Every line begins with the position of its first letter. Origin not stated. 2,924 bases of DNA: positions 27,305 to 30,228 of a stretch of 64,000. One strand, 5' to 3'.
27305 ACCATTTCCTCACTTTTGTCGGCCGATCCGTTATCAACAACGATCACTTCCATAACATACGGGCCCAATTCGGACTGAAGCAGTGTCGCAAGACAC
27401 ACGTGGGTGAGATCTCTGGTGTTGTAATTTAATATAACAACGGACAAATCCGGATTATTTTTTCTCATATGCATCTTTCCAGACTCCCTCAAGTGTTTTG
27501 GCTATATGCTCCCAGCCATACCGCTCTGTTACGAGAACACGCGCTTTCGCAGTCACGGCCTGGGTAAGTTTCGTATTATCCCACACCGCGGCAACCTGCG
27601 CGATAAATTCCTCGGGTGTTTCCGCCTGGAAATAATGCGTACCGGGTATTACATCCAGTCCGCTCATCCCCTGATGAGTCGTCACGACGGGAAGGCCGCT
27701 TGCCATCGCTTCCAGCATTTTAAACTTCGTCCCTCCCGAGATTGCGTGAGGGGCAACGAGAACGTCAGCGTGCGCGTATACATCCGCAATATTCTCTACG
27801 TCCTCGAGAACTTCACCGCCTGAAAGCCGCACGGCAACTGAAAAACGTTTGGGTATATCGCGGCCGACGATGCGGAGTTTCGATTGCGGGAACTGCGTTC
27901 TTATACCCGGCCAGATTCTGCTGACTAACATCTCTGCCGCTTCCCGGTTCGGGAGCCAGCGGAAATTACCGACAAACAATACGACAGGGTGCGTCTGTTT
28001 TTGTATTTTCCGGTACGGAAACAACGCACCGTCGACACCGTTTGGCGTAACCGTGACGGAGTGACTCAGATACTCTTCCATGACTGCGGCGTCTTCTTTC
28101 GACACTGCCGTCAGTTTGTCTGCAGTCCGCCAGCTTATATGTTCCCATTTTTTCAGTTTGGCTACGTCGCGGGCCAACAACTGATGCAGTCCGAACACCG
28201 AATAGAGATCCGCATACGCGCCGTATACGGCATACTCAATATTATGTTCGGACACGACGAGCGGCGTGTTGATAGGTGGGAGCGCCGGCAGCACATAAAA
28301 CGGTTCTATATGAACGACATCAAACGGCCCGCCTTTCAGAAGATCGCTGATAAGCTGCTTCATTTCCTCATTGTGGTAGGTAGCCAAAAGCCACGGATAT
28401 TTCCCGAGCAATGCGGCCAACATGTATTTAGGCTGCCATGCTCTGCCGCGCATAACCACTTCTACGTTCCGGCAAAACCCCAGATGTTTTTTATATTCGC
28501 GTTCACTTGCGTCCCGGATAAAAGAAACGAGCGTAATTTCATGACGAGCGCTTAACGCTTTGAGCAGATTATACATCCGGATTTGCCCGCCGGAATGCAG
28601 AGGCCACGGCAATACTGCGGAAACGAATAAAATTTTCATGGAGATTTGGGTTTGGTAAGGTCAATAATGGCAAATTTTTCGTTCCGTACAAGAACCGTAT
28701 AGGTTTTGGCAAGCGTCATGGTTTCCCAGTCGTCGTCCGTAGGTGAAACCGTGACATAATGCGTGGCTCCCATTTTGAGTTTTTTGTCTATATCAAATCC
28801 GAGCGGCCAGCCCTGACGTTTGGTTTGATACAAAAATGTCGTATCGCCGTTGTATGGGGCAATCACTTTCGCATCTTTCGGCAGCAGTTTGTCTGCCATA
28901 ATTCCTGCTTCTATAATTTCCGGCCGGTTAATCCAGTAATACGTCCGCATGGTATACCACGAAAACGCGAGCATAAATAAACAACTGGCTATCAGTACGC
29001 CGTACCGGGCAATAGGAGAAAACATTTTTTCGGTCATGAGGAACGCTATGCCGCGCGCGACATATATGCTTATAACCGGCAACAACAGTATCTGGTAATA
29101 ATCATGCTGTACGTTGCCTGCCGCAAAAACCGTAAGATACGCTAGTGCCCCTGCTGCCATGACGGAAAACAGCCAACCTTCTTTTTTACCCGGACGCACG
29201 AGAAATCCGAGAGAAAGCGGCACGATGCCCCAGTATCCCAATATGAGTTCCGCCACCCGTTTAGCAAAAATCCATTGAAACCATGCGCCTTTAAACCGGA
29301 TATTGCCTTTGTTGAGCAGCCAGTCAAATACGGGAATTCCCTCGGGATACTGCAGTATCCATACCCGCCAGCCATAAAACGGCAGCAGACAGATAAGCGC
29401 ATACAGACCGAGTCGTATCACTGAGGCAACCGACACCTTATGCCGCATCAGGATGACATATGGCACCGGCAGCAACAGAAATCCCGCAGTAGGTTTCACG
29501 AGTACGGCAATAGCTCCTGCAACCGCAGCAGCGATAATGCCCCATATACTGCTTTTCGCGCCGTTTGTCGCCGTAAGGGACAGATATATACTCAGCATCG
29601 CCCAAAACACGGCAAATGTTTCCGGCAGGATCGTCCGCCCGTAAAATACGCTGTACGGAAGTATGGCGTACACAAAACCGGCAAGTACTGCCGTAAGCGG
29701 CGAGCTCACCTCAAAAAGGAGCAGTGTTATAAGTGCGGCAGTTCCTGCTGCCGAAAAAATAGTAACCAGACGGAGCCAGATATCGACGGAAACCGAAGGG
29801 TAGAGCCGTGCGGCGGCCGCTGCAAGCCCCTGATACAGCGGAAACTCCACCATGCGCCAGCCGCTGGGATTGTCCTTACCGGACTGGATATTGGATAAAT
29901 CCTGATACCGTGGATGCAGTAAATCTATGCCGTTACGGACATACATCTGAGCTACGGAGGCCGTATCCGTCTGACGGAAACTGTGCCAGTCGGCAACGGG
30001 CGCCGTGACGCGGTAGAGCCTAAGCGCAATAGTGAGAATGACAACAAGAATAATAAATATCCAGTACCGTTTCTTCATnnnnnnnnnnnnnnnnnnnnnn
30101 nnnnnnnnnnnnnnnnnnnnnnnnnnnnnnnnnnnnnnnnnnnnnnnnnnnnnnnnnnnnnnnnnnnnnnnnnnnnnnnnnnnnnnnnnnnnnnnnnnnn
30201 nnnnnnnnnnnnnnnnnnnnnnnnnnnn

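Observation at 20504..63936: About 43 kb single-strand supercluster combining a Wzx/Wzy-type pathway with a polyprenyl-phosphate-sugar/GT-C pathway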

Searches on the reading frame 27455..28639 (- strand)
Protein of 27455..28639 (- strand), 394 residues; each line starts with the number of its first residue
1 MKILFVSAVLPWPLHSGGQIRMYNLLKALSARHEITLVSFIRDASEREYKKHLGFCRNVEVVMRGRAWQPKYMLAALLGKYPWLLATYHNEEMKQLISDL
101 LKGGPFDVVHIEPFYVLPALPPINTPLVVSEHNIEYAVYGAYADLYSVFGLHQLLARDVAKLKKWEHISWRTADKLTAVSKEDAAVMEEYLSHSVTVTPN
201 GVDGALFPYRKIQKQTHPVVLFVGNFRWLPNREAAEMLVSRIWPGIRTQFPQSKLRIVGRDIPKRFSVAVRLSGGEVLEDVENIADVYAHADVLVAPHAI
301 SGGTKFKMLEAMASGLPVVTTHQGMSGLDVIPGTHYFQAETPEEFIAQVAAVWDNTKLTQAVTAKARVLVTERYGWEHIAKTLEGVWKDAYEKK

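Call 6: search_protein_families(library=pfam, proteins=[window:27455-28639:-], max_evalue=0.001)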
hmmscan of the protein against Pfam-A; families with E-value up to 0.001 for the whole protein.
window:27455-28639:- (394 aa): 4 families
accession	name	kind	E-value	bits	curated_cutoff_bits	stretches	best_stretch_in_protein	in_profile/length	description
PF13692.12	Glyco_trans_1_4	-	2.7e-20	73.5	27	1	218-354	2-141/142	Glycosyl transferases group 1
PF13439.12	Glyco_transf_4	-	1.8e-12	48.1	28.5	1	17-203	3-167/170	Glycosyltransferase Family 4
PF13524.12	Glyco_trans_1_2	-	5.3e-08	33.4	25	1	253-384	15-143/144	Glycosyl transferase-like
PF00534.26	Glycos_transf_1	-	1.9e-06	28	26.4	1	215-367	13-170/172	Glycosyl transferases group 1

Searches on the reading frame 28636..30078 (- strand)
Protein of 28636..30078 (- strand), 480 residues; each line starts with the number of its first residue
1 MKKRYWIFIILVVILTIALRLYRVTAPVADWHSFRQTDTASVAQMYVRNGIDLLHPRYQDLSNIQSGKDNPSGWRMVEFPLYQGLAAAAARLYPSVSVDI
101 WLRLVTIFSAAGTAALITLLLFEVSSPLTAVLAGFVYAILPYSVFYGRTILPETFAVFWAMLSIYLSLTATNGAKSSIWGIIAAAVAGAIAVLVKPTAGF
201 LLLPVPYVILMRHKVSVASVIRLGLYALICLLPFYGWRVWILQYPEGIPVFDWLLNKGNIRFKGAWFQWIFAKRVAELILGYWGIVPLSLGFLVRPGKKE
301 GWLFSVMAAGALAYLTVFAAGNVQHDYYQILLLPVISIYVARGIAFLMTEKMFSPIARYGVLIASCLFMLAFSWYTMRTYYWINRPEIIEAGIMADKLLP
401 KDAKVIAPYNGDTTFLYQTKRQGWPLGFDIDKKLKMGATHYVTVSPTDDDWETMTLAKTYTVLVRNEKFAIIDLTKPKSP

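Call 6: search_protein_families(library=pfam, proteins=[window:28636-30078:-], max_evalue=0.001)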
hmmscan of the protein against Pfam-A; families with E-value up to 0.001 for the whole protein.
window:28636-30078:- (480 aa): 2 families
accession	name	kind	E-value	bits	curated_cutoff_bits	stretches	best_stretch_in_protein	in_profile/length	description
PF02366.24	PMT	-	8.1e-09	35.8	22.7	1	88-211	71-198/245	Dolichyl-phosphate-mannose-protein mannosyltransferase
PF13231.12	PMT_2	-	2.1e-05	25.2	26.1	1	102-237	24-157/160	Dolichyl-phosphate-mannose-protein mannosyltransferase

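Call 11: search_protein_families(library=ncbifam, proteins=[window:28636-30078:-], max_evalue=0.1)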
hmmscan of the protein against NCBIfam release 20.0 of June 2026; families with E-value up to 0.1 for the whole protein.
window:28636-30078:- (480 aa): 0 families

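Call 17: search_solved_structures(query=window:28636-30078:-, max_evalue=1)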
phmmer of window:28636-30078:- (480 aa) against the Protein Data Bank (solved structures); distinct sequences matched with E-value up to 1: 0.
